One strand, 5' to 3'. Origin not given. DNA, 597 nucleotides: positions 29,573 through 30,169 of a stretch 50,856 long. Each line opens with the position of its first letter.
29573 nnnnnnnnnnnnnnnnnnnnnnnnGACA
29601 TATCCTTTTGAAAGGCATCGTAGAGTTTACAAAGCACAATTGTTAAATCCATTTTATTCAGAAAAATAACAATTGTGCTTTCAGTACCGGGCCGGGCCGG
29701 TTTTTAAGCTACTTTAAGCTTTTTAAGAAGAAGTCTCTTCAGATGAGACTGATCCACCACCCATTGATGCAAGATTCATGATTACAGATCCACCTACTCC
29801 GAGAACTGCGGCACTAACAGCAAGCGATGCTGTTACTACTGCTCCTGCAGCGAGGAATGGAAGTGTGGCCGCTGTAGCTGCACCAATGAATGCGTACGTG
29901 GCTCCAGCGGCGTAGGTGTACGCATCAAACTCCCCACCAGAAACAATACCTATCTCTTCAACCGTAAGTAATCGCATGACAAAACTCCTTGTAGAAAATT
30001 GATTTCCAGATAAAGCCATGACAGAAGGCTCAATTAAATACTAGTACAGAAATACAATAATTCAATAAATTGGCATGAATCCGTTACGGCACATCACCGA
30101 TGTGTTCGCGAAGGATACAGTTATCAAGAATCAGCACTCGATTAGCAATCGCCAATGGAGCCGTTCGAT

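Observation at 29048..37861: Candidate lipid-tailored double-glycine peptide system: FAAL-ACP-LPLAT acyltransferase fused in one operon with HlyD/C39-ABC exporter, precursor peptide and membrane protein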

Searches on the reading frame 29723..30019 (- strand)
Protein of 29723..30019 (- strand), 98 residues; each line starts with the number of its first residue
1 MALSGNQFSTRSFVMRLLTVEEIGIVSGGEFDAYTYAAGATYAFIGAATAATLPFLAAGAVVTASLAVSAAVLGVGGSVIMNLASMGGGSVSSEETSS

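Call 3: search_protein_families(library=pfam, proteins=[window:29723-30019:-], max_evalue=0.01)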
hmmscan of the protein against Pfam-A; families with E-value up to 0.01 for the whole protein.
window:29723-30019:- (98 aa): 0 families

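Call 4: search_protein_families(library=ncbifam, proteins=[window:29723-30019:-], max_evalue=0.01)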
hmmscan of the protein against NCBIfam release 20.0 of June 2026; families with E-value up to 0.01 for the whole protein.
window:29723-30019:- (98 aa): 0 families

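Call 40: find_homologous_proteins(query=A2, max_evalue=0.01)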
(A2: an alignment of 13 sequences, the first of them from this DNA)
Query A2 (13 sequences) (84 aa, profile of the alignment): 37 proteins with E <= 0.01 among 8000 candidates.
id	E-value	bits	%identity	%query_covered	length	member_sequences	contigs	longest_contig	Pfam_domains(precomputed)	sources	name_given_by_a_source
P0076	1.2e-17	81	-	-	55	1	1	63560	-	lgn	-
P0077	2.4e-17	80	-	-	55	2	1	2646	-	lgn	-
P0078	6.1e-17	79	50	19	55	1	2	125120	-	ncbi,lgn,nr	ncbi:MAG: hypothetical protein Q8K97_12675 [Pseudohongiella sp.]|nr:hypothetical protein [Pseudohong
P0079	3.4e-16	77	-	-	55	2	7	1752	-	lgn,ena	-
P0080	4.1e-16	76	47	18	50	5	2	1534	-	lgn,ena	-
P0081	6.0e-16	76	-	-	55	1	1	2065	-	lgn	-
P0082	3.1e-15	74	50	19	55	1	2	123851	-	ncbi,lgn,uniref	ncbi:MAG: hypothetical protein WD071_04275 [Pseudohongiella sp.]|uniref:hypothetical protein n=1 Tax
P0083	3.2e-15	74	-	-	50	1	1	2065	PF10439.16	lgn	-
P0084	5.5e-14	70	-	-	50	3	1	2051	-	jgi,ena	jgi:lactobin A/cerein 7B family class IIb bacteriocin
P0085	9.6e-14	69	28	95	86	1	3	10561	-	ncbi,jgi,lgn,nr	ncbi:MAG: hypothetical protein Q7L07_09315 [Pseudohongiella sp.]|jgi:hypothetical protein|nr:hypothe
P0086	1.4e-13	68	47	18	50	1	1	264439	-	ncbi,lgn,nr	ncbi:MAG: class IIb bacteriocin, lactobin A/cerein 7B family [Pseudohongiella sp.]|nr:class IIb bact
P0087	1.7e-13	68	53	20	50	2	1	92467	-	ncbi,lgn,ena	-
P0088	3.1e-13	67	-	-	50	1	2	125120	-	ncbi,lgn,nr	ncbi:MAG: class IIb bacteriocin, lactobin A/cerein 7B family [Pseudohongiella sp.]|nr:class IIb bact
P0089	5.1e-13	66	53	18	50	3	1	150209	-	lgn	-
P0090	5.6e-13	66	53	18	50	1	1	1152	-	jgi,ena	jgi:lactobin A/cerein 7B family class IIb bacteriocin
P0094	5.3e-11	60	50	19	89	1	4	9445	-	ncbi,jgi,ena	jgi:hypothetical protein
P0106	5.9e-5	41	-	-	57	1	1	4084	-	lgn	-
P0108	2.1e-4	39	50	17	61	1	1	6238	-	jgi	jgi:hypothetical protein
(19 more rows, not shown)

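Call 42: find_encoding_contigs(protein=P0082, flank=10000, max_places=3)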
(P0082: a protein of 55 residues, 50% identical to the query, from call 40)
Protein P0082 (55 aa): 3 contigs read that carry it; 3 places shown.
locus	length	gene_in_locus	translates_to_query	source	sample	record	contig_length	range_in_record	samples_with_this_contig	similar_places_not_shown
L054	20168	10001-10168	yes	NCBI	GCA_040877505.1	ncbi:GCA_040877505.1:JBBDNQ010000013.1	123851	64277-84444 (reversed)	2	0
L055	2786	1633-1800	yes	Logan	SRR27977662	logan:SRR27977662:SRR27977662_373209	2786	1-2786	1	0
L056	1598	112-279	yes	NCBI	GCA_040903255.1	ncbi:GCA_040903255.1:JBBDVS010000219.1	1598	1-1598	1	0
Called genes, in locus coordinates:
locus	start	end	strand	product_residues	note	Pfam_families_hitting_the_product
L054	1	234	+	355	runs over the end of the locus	PF00005:ABC_tran, PF13304:AAA_21 (faint), PF03459:TOBE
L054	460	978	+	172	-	-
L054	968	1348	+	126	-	PF01022:HTH_5, PF01047:MarR (weak), PF12802:MarR_2 (weak), PF12840:HTH_20 (weak), PF13412:HTH_24 (weak), PF13601:HTH_34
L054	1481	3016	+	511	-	PF13687:DUF4153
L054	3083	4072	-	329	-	PF00941:FAD_binding_5, PF03450:CO_deh_flav_C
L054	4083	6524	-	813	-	PF01315:Ald_Xan_dh_C, PF02738:MoCoBD_1, PF20256:MoCoBD_2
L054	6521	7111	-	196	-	PF00111:Fer2, PF13085:Fer2_3 (weak), PF01799:Fer2_2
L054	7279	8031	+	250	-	-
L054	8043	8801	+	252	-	PF00226:DnaJ (weak)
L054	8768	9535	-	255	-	PF00378:ECH_1, PF16113:ECH_2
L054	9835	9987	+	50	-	-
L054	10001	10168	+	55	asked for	-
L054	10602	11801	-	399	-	PF00561:Abhydrolase_1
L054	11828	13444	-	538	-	PF00501:AMP-binding, PF13193:AMP-binding_C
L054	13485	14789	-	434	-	PF02447:GntP_permease, PF03600:CitMHS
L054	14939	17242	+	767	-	PF07715:Plug, PF00593:TonB_dep_Rec_b-barrel, PF14905:OMP_b-brl_3 (weak)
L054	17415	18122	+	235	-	PF00072:Response_reg, PF00196:GerE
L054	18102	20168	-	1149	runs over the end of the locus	PF12860:PAS_7, PF13188:PAS_8 (faint), PF00512:HisKA, PF02518:HATPase_c, PF00072:Response_reg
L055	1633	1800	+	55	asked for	-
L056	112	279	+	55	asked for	-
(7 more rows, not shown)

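Call 43: find_encoding_contigs(protein=P0108, flank=10000, max_places=3)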
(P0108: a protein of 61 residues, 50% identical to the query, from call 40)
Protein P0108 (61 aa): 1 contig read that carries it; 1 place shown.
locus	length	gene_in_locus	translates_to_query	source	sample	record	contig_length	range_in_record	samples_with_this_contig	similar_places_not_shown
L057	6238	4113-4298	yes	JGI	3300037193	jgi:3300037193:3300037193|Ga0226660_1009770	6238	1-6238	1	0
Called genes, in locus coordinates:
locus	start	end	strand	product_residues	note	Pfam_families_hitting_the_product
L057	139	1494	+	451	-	PF25919:BSH_CusB (faint), PF25917:BSH_RND (weak), PF26002:Beta-barrel_AprE (weak)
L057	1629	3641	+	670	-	PF03412:Peptidase_C39, PF00664:ABC_membrane, PF00005:ABC_tran, PF02463:SMC_N (faint)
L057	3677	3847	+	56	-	-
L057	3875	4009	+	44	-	-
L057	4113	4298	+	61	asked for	-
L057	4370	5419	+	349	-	PF01694:Rhomboid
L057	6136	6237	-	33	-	?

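Call 44: find_encoding_contigs(protein=P0106, flank=10000, max_places=3)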
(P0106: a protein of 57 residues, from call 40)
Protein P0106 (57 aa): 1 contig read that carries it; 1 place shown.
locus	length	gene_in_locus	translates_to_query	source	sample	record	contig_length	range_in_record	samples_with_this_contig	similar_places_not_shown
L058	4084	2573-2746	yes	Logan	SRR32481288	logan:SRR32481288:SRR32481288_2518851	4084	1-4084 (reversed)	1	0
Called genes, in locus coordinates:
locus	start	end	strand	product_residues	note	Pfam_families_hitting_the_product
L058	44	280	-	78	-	-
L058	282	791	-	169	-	PF14113:Tae4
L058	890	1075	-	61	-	PF13443:HTH_26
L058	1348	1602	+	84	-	-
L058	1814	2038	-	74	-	-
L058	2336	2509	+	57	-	-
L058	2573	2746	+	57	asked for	-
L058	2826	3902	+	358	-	PF01694:Rhomboid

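Call 74: list_cluster_members(proteins=[window:29723-29977:-, window:29723-30019:-, window:29048-29596:-, window:33450-34784:-, window:35099-36757:-, window:34794-35102:-, window:32201-33436:-, window:30084-32201:-])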
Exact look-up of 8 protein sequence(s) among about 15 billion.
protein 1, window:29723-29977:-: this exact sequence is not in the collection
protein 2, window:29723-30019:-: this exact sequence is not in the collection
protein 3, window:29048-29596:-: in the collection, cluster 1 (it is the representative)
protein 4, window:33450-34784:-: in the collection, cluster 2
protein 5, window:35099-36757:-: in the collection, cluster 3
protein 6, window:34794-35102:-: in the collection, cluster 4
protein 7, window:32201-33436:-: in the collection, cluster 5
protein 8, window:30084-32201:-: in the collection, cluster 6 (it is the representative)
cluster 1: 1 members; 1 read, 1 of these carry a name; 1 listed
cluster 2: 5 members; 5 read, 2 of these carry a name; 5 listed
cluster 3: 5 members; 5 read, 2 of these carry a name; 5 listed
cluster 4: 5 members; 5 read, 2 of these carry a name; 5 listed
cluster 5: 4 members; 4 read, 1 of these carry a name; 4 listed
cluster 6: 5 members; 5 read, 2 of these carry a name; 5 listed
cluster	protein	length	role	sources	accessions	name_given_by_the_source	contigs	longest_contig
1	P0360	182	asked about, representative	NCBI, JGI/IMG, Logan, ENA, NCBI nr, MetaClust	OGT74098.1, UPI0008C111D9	MAG: hypothetical protein A3H44_13235 [Gammaproteobacteria bacterium ... | status=active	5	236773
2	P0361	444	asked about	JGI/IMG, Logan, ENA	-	-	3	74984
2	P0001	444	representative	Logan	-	-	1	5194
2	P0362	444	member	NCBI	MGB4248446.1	MAG: lysophospholipid acyltransferase family protein [Pseudohongiellaceae bacterium]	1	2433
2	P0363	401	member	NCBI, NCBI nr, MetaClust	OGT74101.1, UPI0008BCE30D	MAG: hypothetical protein A3H44_13250 [Gammaproteobacteria bacterium ... | status=active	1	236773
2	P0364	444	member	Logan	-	-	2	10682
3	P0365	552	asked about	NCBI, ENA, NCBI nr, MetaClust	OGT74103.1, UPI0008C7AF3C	MAG: hypothetical protein A3H44_13260 [Gammaproteobacteria bacterium ... | status=active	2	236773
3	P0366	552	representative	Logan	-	-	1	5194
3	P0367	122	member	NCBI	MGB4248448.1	MAG: hypothetical protein WBJ75_12075, partial [Pseudohongiellaceae bacterium]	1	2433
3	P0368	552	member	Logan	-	-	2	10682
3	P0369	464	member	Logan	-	-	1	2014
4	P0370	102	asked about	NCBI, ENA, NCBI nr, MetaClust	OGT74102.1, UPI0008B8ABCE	MAG: hypothetical protein A3H44_13255 [Gammaproteobacteria bacterium ... | status=active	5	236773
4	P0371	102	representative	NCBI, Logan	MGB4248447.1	MAG: acyl carrier protein [Pseudohongiellaceae bacterium]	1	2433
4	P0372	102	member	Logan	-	-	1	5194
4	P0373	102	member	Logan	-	-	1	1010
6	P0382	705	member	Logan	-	-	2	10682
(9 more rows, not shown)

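Call 83: find_encoding_contigs(protein=P0078, flank=9000, max_places=2)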
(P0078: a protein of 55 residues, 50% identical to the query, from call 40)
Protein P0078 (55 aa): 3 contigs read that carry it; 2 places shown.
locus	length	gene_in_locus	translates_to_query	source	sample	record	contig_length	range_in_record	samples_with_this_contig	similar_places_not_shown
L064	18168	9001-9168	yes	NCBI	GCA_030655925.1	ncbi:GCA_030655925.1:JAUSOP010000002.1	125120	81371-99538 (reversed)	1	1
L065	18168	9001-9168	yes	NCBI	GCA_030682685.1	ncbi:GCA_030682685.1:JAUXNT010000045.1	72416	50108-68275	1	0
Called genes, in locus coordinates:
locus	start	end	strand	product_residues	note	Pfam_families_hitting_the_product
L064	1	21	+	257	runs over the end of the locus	PF00226:DnaJ (weak)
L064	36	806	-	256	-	PF00378:ECH_1, PF16113:ECH_2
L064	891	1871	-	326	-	PF11583:AurF, PF04305:DUF455 (faint)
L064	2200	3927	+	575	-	PF00501:AMP-binding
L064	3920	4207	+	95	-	PF00550:PP-binding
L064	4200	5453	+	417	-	PF03279:Lip_A_acyltrans (weak)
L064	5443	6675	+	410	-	PF25917:BSH_RND (weak), PF25919:BSH_CusB (weak)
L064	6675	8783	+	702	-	PF03412:Peptidase_C39, PF00664:ABC_membrane, PF00005:ABC_tran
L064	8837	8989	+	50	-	-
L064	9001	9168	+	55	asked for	-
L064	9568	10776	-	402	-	PF00561:Abhydrolase_1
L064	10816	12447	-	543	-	PF00501:AMP-binding, PF13193:AMP-binding_C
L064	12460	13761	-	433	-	PF02447:GntP_permease (faint), PF03600:CitMHS (weak)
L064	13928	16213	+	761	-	PF07715:Plug, PF00593:TonB_dep_Rec_b-barrel, PF14905:OMP_b-brl_3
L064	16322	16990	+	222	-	PF00072:Response_reg, PF00196:GerE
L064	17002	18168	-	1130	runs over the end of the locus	PF12860:PAS_7, PF00512:HisKA (weak), PF02518:HATPase_c, PF00072:Response_reg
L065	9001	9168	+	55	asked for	-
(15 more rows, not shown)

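Call 84: find_encoding_contigs(protein=P0094, flank=9000, max_places=2)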
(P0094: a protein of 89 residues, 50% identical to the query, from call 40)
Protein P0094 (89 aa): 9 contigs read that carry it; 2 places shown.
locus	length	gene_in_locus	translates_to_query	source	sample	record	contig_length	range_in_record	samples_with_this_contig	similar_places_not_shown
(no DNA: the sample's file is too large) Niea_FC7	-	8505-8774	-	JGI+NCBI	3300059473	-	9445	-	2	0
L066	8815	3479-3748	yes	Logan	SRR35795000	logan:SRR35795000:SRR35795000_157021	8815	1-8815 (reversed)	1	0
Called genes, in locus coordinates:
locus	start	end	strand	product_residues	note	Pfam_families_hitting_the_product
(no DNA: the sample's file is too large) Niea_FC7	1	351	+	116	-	?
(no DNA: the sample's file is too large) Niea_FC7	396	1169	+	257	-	-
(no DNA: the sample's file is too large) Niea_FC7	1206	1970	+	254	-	PF00226:DnaJ (weak)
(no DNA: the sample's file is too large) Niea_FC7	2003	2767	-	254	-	PF00378:ECH_1, PF16113:ECH_2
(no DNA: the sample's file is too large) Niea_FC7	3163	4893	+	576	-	PF00501:AMP-binding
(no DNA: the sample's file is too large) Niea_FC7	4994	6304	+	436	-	PF25919:BSH_CusB (faint), PF25917:BSH_RND (faint)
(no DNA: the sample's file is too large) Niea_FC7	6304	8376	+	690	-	PF03412:Peptidase_C39, PF00664:ABC_membrane, PF00005:ABC_tran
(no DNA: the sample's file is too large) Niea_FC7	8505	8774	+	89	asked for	-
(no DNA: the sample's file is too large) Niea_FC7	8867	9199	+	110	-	-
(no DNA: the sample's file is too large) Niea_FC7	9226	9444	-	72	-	?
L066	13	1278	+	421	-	PF25919:BSH_CusB (faint), PF25917:BSH_RND (faint)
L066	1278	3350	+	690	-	PF03412:Peptidase_C39, PF00664:ABC_membrane, PF00005:ABC_tran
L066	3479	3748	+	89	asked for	-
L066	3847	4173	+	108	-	-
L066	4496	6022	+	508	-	PF05681:Fumerase, PF05683:Fumerase_C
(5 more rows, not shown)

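Call 92: find_encoding_contigs(protein=P0382, flank=10000, max_places=3)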
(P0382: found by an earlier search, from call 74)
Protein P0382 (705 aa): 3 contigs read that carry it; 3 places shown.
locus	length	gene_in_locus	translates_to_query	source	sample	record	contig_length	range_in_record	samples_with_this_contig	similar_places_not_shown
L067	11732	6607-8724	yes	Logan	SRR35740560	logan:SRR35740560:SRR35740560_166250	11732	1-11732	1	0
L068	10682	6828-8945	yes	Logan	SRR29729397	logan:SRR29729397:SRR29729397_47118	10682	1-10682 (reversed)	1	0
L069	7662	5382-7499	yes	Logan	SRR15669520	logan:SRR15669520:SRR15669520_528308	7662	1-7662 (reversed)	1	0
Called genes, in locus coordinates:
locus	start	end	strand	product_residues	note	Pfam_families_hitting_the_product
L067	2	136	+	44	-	?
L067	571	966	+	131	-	-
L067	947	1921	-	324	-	PF11583:AurF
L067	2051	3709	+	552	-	PF00501:AMP-binding, PF23024:AMP-dom_DIP2-like (weak)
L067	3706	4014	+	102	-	PF00550:PP-binding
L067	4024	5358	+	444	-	PF03279:Lip_A_acyltrans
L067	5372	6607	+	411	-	PF25919:BSH_CusB (faint), PF26002:Beta-barrel_AprE (weak)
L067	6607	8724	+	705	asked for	PF03412:Peptidase_C39, PF00664:ABC_membrane, PF00005:ABC_tran, PF13304:AAA_21 (faint)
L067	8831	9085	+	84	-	-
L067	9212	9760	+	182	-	-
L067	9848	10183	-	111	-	-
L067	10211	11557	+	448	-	-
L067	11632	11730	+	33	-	?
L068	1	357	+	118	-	?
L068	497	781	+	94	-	PF09907:HigB_toxin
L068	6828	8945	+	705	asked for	PF03412:Peptidase_C39, PF00664:ABC_membrane, PF00005:ABC_tran, PF13304:AAA_21 (faint)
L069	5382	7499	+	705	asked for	PF03412:Peptidase_C39, PF00664:ABC_membrane, PF00005:ABC_tran, PF13304:AAA_21 (faint)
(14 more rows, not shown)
